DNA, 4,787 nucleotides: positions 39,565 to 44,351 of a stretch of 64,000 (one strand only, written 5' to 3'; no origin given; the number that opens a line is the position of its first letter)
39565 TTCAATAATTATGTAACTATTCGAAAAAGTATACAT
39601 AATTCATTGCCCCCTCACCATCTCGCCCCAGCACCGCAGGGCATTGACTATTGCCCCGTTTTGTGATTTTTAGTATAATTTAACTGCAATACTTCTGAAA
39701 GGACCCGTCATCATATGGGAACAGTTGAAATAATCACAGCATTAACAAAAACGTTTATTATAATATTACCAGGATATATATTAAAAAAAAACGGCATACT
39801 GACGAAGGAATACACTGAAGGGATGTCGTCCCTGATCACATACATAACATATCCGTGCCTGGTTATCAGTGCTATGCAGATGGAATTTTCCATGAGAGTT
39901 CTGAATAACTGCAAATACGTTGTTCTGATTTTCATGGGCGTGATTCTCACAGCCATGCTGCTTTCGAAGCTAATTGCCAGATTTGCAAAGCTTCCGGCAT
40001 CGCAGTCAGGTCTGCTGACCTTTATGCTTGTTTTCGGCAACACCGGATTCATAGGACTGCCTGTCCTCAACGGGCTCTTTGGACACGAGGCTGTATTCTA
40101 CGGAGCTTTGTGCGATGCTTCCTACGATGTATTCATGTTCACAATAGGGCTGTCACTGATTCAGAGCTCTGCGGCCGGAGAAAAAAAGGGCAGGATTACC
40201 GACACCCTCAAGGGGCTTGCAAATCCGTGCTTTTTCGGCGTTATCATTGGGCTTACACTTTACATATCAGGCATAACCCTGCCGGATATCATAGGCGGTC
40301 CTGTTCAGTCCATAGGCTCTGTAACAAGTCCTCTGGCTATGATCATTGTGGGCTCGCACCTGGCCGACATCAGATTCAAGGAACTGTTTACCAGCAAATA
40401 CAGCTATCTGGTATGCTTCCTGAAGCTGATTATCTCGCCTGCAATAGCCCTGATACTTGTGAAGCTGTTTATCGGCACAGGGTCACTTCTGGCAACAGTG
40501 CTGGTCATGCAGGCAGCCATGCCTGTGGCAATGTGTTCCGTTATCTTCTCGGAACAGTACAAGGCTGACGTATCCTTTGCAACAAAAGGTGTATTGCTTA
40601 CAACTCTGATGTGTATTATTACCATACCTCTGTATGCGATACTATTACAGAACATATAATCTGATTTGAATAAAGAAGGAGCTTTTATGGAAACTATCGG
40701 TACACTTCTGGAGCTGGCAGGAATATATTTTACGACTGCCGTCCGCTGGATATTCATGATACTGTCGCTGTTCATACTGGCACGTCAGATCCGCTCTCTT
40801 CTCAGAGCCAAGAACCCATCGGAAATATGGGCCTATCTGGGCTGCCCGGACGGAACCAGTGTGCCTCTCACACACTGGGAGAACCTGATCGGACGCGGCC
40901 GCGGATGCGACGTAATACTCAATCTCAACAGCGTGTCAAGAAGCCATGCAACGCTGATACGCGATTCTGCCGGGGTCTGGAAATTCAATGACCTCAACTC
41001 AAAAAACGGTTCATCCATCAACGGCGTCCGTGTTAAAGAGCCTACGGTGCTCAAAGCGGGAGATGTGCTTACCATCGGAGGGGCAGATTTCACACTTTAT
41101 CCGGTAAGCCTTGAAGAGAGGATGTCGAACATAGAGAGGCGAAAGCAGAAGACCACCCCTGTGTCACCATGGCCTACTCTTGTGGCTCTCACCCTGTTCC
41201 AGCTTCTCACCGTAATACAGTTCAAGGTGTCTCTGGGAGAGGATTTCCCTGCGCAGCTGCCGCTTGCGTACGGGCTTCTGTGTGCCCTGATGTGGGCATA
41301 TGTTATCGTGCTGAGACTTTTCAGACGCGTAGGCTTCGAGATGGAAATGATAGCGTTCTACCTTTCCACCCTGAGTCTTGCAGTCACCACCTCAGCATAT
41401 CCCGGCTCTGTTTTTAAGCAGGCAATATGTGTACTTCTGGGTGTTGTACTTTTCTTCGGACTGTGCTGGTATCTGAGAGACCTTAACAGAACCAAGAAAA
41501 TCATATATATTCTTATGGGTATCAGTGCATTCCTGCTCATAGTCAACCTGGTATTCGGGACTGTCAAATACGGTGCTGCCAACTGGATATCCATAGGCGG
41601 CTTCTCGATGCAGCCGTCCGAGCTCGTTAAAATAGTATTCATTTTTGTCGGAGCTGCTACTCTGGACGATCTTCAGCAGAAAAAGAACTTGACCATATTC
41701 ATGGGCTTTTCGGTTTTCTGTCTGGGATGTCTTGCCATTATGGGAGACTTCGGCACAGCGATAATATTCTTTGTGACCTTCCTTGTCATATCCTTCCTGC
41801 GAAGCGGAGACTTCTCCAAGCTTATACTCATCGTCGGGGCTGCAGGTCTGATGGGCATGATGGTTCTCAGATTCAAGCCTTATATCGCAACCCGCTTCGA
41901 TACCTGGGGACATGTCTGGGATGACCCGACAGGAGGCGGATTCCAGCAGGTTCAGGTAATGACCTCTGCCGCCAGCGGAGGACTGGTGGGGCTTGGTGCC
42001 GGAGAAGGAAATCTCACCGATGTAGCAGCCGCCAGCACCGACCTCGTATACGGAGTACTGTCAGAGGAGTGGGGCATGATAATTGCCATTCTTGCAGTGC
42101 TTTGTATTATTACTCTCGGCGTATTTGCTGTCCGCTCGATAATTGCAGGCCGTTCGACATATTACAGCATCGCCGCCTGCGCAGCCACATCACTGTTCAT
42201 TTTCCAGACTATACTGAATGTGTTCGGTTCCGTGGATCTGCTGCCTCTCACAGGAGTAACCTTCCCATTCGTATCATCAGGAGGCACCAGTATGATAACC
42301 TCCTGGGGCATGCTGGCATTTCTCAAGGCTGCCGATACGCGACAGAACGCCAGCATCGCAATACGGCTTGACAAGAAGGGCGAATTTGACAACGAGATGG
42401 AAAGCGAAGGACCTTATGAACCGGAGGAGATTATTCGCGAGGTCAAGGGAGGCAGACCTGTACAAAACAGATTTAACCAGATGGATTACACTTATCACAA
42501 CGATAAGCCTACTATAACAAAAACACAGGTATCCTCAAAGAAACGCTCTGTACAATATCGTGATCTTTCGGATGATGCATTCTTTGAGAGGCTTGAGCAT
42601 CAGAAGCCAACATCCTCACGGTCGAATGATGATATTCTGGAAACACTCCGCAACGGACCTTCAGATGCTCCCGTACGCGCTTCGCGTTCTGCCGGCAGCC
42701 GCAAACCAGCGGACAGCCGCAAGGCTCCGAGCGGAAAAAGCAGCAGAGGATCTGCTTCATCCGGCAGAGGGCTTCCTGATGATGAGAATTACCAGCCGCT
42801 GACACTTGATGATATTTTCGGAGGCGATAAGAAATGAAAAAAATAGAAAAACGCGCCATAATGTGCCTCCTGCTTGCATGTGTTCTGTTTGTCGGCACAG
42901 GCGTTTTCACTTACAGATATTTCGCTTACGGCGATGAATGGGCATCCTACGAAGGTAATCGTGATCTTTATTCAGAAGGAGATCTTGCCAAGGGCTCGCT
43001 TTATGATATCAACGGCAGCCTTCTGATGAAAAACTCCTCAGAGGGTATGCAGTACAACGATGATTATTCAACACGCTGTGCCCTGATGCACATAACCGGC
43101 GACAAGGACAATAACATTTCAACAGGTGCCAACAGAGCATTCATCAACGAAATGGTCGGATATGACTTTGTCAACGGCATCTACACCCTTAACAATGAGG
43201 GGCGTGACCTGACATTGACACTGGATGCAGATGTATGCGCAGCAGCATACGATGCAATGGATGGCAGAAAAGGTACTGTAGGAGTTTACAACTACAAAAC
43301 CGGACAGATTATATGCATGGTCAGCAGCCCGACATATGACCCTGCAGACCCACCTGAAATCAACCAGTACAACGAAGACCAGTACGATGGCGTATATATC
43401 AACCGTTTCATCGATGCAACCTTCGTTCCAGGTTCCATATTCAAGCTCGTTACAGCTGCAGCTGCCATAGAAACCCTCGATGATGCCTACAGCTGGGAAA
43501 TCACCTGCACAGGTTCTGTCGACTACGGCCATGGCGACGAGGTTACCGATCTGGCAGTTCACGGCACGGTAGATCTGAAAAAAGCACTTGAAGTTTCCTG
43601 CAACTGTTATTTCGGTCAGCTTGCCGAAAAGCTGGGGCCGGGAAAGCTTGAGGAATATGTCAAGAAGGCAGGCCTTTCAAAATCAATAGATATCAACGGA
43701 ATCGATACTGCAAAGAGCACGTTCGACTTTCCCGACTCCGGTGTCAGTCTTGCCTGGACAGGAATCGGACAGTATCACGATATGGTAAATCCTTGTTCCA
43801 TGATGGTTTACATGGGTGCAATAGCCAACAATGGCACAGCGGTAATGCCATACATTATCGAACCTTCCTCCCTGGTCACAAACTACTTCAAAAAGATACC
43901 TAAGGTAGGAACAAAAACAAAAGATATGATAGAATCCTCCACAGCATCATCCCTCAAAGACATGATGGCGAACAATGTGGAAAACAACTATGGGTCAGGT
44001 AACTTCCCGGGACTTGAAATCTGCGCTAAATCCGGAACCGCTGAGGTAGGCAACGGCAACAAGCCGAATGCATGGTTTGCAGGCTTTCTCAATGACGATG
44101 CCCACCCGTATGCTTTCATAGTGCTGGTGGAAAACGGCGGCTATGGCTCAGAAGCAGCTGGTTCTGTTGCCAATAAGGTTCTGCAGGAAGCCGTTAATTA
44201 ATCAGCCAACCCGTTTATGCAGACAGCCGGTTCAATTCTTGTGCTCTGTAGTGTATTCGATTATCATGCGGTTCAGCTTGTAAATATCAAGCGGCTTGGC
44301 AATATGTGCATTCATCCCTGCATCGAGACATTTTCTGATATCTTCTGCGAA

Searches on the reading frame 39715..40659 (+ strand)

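Call 46: search_protein_families(library=pfam, proteins=[window:39715-40659:+], max_evalue=0.001)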
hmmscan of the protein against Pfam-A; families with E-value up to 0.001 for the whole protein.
window:39715-40659:+ (314 aa): 2 families
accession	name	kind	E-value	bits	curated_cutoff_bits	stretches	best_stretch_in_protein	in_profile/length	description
PF03547.23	Mem_trans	-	1.5e-41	142.6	25.7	1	6-307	2-342/343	Membrane transport protein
PF01758.21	SBF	-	1.1e-07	32.1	24.3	1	217-311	16-114/191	Sodium Bile acid symporter family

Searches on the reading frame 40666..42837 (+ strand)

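Call 46: search_protein_families(library=pfam, proteins=[window:40666-42837:+], max_evalue=0.001)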
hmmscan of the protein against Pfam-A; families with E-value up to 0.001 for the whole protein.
window:40666-42837:+ (723 aa): 3 families
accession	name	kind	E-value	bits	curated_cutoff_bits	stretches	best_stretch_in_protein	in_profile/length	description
PF01098.24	FTSW_RODA_SPOVE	-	1.1e-54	186.3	26.4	1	229-558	17-352/356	Cell cycle protein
PF00498.31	FHA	-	4.1e-17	62.8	20.7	1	74-138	2-67/67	FHA domain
PF16697.10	Yop-YscD_cpl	-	6.3e-14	52.4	33.2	1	59-146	5-92/94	Inner membrane component of T3SS, cytoplasmic domain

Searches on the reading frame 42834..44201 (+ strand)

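Call 46: search_protein_families(library=pfam, proteins=[window:42834-44201:+], max_evalue=0.001)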
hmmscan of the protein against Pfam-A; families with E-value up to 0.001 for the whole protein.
window:42834-44201:+ (455 aa): 2 families
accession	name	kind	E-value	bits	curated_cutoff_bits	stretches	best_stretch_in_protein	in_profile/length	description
PF00905.27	Transpeptidase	-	4.2e-50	171.1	22.1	1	147-451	1-299/299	Penicillin binding protein transpeptidase domain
PF02113.21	Peptidase_S13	-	0.00011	21.5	22.8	1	193-247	37-91/444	D-Ala-D-Ala carboxypeptidase 3 (S13) family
